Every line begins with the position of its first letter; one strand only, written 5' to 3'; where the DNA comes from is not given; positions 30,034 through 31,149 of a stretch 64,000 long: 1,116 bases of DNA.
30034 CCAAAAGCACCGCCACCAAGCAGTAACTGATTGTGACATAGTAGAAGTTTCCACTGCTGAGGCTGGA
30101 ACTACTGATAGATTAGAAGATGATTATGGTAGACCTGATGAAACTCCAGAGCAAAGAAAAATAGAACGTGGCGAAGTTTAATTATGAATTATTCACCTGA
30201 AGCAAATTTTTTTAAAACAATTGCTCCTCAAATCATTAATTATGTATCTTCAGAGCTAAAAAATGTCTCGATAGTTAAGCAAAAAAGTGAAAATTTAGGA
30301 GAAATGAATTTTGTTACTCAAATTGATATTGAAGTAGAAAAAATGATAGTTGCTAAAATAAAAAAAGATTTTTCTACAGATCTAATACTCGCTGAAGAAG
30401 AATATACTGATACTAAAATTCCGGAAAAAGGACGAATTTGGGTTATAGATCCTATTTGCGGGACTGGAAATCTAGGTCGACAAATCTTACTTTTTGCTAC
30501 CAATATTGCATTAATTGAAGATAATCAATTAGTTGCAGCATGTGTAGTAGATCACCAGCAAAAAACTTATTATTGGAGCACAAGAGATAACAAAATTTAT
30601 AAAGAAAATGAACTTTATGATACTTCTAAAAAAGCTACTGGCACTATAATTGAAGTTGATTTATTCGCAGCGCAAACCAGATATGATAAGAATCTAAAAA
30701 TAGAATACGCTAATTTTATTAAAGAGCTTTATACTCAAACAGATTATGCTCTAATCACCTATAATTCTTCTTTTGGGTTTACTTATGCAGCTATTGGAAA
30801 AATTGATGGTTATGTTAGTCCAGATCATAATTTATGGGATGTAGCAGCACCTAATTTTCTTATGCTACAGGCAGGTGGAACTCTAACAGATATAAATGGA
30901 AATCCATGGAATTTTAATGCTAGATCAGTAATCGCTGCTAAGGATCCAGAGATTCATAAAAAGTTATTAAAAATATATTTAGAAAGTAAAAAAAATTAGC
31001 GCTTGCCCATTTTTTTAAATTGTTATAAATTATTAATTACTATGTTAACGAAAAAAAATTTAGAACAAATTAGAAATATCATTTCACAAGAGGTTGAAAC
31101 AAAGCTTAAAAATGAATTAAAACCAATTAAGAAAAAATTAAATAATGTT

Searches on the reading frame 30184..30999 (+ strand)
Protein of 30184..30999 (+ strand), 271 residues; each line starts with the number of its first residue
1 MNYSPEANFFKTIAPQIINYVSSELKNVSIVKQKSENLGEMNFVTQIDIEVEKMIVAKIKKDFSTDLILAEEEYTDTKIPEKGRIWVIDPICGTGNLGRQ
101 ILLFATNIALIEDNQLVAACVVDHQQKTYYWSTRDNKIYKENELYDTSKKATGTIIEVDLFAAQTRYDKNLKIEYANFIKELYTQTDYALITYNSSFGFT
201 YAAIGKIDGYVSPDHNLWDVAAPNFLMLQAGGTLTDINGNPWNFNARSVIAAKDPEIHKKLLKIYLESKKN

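Call 10: search_protein_families(library=ncbifam, proteins=[window:30184-30999:+], max_evalue=0.001)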
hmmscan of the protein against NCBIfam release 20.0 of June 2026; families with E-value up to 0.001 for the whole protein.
window:30184-30999:+ (271 aa): 7 families
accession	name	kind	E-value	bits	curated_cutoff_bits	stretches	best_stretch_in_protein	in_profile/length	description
TIGR02067.1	his_9_HisN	equivalog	4.3e-29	101.7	275.15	1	32-264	28-250/252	histidinol-phosphatase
NF008027.1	PRK10757.1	equivalog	1.7e-22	79.6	332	1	20-263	18-255/267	inositol-1-monophosphatase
NF009321.0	PRK12676.1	equivalog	7.1e-20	71.2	264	1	8-264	5-261/264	bifunctional fructose-bisphosphatase/inositol-phosphate phosphatase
TIGR01331.1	bisphos_cysQ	equivalog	2.9e-19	69.7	228.8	1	42-248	33-238/250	3'(2'),5'-bisphosphate nucleotidase CysQ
NF008182.0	PRK10931.1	equivalog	1.7e-12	47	379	1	42-248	35-234/246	3'(2'),5'-bisphosphate nucleotidase CysQ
NF010678.0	PRK14076.1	equivalog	3.9e-10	39.2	493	1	14-267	9-285/570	bifunctional NADP phosphatase/NAD kinase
TIGR01330.1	bisphos_HAL2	equivalog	2.1e-08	33.4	267.05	0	81-121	132-171/359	3'(2'),5'-bisphosphate nucleotidase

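Call 24: search_protein_families(library=pfam, proteins=[window:30184-30999:+], max_evalue=0.01)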
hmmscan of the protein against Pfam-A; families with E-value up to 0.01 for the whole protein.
window:30184-30999:+ (271 aa): 1 family
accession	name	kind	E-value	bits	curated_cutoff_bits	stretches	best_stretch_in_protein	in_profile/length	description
PF00459.30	Inositol_P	-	1.3e-39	136.8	27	1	11-264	10-265/271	Inositol monophosphatase family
